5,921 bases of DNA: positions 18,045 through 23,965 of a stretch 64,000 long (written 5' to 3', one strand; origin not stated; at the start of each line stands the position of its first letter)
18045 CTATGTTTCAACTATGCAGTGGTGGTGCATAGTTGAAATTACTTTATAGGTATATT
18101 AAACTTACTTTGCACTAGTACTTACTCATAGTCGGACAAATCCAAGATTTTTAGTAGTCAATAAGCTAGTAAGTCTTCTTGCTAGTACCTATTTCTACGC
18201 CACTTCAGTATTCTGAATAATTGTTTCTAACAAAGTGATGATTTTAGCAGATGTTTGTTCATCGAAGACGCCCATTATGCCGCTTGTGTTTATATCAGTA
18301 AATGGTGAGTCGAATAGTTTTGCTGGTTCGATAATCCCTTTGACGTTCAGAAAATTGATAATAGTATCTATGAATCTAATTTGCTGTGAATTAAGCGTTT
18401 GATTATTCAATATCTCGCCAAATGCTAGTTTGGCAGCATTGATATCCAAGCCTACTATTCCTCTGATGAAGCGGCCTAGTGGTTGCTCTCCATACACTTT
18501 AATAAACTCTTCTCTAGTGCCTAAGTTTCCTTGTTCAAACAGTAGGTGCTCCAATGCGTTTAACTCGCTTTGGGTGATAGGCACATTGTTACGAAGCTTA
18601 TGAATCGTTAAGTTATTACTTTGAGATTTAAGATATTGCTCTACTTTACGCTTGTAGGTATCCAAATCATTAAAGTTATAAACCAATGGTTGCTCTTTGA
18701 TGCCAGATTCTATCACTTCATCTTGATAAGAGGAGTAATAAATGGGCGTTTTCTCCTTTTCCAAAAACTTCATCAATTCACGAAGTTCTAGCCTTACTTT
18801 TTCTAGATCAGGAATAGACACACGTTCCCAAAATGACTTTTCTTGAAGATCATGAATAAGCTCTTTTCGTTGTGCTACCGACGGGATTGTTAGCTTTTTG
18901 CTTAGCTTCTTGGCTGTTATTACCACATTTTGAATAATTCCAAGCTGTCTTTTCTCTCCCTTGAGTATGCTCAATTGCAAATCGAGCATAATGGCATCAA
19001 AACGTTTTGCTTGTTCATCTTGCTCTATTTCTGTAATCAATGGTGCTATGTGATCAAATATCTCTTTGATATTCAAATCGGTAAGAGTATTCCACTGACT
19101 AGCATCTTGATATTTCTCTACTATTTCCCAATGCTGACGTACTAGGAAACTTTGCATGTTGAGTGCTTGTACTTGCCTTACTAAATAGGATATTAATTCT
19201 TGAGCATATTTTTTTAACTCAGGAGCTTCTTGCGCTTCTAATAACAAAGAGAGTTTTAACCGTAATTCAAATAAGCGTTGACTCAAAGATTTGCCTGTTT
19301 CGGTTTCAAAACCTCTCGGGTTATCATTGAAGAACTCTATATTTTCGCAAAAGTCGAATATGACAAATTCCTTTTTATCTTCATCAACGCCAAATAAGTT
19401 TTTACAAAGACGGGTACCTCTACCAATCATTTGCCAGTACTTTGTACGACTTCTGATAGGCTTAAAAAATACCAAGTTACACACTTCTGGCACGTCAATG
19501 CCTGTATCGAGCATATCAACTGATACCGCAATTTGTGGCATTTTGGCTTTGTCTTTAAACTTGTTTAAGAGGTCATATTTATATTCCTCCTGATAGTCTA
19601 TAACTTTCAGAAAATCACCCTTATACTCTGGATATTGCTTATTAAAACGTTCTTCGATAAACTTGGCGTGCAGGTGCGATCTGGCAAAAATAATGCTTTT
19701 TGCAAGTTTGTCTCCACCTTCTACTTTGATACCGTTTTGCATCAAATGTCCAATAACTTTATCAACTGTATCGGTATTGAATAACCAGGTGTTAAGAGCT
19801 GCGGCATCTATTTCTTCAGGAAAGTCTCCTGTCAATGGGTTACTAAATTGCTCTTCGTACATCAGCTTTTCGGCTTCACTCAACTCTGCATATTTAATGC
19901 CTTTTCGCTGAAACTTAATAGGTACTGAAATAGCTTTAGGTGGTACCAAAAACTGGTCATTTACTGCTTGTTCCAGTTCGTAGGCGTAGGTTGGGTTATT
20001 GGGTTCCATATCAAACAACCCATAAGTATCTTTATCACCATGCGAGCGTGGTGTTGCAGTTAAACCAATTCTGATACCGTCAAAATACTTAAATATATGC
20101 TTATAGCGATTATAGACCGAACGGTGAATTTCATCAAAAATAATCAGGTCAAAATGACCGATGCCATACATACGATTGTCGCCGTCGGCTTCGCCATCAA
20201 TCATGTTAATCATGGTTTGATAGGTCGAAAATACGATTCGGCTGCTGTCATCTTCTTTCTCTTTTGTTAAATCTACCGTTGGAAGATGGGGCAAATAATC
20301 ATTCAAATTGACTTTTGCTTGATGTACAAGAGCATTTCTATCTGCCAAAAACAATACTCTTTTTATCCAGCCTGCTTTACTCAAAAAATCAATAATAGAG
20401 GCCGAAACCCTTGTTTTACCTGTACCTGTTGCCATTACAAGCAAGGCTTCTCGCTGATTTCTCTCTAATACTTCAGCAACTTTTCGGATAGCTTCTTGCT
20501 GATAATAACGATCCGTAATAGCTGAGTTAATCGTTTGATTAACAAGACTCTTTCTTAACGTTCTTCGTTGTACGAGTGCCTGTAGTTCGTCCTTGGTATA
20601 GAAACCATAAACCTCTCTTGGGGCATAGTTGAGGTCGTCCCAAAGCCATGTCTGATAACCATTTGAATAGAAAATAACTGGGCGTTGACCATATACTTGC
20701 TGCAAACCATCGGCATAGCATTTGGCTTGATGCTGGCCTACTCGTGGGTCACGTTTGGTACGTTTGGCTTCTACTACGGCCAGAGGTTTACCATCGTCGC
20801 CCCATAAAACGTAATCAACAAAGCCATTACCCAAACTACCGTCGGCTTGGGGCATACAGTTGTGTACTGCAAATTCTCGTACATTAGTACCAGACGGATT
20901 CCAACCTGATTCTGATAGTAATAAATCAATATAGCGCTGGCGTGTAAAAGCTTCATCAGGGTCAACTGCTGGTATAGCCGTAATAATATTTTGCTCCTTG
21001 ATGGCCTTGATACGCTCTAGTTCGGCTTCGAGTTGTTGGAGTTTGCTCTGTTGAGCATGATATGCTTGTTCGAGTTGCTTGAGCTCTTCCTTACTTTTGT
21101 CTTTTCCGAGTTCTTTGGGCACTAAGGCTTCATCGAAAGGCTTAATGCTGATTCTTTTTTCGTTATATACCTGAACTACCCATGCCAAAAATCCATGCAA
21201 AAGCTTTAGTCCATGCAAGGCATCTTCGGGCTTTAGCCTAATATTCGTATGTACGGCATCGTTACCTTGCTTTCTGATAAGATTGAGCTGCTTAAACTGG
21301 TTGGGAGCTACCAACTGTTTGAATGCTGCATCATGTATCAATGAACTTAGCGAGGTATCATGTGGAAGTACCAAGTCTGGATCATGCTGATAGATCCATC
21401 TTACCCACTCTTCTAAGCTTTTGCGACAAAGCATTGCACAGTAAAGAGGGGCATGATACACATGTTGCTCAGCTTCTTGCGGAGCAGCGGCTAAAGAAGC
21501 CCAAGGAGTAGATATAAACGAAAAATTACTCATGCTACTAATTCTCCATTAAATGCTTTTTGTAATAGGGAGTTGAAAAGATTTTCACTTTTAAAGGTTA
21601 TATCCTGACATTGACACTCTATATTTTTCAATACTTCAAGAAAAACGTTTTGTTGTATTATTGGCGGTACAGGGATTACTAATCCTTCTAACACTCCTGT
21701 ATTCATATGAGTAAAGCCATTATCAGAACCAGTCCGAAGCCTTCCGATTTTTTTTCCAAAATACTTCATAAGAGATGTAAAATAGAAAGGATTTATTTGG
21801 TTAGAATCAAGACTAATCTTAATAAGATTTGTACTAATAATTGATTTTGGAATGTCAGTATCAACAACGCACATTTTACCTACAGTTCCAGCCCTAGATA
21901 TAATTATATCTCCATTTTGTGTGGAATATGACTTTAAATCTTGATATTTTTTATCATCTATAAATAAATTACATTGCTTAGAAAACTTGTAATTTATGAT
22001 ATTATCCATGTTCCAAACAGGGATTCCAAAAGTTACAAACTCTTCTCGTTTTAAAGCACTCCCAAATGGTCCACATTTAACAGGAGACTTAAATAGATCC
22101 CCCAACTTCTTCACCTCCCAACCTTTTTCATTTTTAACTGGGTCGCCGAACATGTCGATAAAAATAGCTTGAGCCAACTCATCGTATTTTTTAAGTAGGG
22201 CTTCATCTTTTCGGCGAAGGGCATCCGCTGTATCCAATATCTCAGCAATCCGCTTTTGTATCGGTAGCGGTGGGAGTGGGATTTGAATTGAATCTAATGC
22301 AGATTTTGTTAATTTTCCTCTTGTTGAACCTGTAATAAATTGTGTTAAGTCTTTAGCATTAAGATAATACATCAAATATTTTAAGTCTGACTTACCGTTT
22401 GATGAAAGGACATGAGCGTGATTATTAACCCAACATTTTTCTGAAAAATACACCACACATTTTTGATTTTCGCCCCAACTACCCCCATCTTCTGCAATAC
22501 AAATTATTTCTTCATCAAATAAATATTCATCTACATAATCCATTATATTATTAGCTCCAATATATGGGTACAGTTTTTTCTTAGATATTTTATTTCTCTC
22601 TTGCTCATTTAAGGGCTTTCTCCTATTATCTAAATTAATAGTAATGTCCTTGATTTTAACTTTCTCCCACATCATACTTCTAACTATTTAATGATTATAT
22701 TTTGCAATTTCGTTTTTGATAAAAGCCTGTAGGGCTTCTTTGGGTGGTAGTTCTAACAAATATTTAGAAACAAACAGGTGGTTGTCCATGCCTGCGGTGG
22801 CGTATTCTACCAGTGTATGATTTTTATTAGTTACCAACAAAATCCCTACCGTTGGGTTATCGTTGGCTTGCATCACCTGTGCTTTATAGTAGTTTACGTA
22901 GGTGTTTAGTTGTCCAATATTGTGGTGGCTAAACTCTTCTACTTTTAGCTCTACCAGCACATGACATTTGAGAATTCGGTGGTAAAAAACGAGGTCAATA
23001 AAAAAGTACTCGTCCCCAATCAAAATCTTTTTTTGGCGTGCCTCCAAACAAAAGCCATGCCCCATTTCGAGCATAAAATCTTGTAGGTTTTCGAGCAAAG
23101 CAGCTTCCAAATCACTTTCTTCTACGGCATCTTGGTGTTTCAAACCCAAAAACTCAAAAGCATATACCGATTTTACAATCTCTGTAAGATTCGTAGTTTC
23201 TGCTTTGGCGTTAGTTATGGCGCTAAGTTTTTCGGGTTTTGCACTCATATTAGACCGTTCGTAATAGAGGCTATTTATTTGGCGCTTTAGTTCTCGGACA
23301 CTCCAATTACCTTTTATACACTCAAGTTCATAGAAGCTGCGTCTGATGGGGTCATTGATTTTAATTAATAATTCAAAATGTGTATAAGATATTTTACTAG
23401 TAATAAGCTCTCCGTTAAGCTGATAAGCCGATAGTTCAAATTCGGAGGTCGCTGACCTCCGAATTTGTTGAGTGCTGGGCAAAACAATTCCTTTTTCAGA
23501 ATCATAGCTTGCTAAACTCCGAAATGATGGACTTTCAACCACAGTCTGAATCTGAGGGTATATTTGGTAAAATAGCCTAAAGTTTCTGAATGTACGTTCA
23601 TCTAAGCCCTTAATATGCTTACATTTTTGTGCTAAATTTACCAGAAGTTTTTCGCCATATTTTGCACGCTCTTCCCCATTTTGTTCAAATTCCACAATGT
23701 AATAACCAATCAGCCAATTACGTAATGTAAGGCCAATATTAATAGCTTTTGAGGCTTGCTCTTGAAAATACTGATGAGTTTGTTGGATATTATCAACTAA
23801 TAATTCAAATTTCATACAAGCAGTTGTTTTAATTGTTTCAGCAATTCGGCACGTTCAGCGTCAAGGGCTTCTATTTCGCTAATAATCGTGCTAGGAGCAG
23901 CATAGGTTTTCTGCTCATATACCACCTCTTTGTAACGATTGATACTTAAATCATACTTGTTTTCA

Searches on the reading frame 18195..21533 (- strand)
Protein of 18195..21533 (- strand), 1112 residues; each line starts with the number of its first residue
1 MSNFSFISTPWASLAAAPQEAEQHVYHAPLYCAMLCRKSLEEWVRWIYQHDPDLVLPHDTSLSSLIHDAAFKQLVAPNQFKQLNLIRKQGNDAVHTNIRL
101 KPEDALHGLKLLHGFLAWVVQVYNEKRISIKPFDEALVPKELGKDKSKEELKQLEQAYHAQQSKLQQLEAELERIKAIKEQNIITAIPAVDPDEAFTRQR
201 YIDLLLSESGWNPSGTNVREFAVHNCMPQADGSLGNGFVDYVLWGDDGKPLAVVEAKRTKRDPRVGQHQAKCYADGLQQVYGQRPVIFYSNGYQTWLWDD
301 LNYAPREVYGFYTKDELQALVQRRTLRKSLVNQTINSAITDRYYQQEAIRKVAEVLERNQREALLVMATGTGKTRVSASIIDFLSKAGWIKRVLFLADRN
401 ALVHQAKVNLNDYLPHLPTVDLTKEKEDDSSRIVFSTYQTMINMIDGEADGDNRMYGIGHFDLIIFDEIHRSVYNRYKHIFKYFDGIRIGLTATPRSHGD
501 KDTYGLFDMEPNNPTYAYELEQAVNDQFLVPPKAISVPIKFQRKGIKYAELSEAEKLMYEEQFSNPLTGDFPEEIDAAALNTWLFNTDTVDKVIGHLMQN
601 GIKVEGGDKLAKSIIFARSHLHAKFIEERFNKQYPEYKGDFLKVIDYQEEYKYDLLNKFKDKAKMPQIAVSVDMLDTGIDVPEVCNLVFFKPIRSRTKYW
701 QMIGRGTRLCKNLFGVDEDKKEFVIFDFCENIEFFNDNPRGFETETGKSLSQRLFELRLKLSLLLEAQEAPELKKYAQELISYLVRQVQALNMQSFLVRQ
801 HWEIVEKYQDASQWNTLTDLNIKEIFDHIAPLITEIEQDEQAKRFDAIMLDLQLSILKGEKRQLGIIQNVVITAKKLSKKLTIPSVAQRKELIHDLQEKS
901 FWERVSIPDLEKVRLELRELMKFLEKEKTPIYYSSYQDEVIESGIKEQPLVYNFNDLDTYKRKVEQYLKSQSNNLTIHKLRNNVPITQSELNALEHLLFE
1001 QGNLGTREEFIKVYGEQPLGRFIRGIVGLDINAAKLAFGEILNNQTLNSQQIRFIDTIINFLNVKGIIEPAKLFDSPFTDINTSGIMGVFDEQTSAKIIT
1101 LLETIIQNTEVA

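Call 61: search_protein_families(library=pfam, proteins=[window:18195-21533:-], max_evalue=0.0001)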
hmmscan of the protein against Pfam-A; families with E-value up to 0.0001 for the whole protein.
window:18195-21533:- (1112 aa): 7 families
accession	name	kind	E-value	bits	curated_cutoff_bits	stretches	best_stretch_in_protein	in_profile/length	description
PF04851.21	ResIII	-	2e-40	138.8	22.5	1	340-496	3-163/164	Type III restriction enzyme, res subunit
PF08463.15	EcoEI_R_C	-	1.4e-22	80.9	24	1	959-1105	2-161/163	EcoEI R protein C-terminal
PF18766.7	SWI2_SNF2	-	5.9e-15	56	26.7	1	344-535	1-188/221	SWI2/SNF2 ATPase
PF00270.35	DEAD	-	1.6e-10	41.4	26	1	344-496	3-161/167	DEAD/DEAH box helicase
PF13643.11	DUF4145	-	7.3e-10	39.2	23.1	1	20-113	2-88/88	Domain of unknown function (DUF4145)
PF00271.37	Helicase_C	-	2.2e-08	34.7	23.5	1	612-708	17-108/110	Helicase conserved C-terminal domain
PF04313.20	HSDR_N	-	3e-08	34.2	25.1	1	198-304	95-196/198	Type I restriction enzyme R protein N terminus (HSDR_N)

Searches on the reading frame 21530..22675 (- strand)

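Call 61: search_protein_families(library=pfam, proteins=[window:21530-22675:-], max_evalue=0.0001)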
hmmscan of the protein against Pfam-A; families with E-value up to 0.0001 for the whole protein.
window:21530-22675:- (381 aa): 1 family
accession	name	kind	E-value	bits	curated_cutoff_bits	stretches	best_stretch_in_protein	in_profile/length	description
PF01420.25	Methylase_S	-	2.2e-39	135.8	22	2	3-152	4-154/168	Type I restriction modification DNA specificity domain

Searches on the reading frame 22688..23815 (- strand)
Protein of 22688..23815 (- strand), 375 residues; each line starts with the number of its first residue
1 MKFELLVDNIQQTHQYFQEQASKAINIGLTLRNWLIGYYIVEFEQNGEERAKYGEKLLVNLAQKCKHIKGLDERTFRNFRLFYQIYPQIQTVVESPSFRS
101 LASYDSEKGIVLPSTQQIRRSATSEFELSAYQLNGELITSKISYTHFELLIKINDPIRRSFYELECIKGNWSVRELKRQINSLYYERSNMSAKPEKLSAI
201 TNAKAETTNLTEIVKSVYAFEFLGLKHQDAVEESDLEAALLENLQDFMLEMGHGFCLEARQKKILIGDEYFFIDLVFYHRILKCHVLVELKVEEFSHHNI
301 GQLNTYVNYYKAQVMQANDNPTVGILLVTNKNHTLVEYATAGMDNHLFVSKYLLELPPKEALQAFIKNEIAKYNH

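Call 61: search_protein_families(library=pfam, proteins=[window:22688-23815:-], max_evalue=0.0001)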
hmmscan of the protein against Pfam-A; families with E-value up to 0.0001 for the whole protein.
window:22688-23815:- (375 aa): 2 families
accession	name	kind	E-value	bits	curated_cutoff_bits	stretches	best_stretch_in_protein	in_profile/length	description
PF06250.17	YhcG_C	-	1.2e-51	175.1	32.5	1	212-360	2-148/157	YhcG PDDEXK nuclease domain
PF17761.7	DUF1016_N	-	7.2e-27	94.6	32.8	1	10-187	2-137/137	DUF1016 N-terminal domain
